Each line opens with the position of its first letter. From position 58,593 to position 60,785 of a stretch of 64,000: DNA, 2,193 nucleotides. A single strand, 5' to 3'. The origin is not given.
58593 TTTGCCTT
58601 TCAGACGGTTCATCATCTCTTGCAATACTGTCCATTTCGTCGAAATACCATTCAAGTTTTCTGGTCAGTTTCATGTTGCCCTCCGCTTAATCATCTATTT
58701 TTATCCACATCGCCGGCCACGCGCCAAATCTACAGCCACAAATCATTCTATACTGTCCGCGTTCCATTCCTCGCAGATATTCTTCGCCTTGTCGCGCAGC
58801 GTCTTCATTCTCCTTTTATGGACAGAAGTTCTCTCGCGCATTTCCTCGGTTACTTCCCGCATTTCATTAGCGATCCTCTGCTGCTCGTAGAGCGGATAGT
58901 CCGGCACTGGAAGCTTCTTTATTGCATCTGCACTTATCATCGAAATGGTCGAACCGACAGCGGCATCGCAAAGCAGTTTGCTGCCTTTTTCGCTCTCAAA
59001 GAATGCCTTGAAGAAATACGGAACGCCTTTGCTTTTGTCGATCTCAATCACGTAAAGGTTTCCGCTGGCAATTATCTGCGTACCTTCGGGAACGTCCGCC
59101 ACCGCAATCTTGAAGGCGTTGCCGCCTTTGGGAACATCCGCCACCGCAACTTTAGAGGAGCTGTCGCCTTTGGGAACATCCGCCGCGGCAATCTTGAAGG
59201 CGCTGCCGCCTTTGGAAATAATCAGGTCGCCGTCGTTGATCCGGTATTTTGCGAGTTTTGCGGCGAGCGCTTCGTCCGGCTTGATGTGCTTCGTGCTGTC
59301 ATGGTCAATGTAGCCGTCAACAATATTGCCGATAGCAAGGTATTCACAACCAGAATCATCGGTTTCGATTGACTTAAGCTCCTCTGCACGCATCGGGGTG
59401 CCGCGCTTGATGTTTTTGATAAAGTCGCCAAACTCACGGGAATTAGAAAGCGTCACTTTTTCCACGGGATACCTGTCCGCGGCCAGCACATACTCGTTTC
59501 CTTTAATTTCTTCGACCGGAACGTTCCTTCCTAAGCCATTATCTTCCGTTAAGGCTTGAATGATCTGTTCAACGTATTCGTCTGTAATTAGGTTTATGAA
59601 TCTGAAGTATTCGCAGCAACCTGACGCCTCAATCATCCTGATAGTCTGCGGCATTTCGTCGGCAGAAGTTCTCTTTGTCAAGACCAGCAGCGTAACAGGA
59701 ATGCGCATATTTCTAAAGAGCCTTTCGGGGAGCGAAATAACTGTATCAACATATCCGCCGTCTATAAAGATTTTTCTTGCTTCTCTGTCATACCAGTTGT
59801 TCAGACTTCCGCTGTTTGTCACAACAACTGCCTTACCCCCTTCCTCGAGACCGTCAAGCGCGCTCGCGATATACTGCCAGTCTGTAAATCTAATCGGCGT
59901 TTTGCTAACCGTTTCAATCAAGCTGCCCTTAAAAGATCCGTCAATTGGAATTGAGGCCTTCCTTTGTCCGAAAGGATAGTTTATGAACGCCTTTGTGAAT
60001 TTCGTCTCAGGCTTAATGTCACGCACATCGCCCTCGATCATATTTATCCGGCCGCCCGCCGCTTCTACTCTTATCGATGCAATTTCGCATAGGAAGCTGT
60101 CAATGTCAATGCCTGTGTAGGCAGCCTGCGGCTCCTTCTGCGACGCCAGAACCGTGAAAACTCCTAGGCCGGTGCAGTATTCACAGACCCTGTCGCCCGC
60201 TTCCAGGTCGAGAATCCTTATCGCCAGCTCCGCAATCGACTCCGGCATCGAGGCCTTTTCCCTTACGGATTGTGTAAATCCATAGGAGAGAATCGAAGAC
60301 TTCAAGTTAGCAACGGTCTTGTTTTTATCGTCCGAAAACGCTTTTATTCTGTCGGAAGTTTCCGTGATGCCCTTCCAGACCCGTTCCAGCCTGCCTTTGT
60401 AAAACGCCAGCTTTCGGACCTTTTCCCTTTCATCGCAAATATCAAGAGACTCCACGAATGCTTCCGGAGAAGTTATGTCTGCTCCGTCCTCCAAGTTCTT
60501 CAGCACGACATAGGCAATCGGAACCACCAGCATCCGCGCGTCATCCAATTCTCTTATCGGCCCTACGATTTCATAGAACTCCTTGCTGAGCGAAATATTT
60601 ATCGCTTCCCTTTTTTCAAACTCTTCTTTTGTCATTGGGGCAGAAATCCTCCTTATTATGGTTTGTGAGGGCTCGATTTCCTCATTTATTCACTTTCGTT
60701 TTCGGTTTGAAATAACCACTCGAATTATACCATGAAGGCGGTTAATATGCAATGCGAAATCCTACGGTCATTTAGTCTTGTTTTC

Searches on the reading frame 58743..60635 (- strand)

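Call 21: search_protein_families(library=pfam, proteins=[window:58743-60635:-], max_evalue=0.001)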
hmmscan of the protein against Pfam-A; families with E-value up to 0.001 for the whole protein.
window:58743-60635:- (630 aa): 4 families
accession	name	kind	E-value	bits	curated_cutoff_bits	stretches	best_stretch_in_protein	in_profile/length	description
PF02384.22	N6_Mtase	-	1.6e-22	80.6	20.4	1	131-390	31-303/311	N-6 DNA Methylase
PF13649.12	Methyltransf_25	-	6.6e-05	24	27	1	150-218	1-70/97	Methyltransferase domain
PF05175.20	MTS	-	0.0001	22.5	23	0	139-227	24-113/170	Methyltransferase small domain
PF01420.25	Methylase_S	-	0.00084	20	22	0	505-597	68-154/168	Type I restriction modification DNA specificity domain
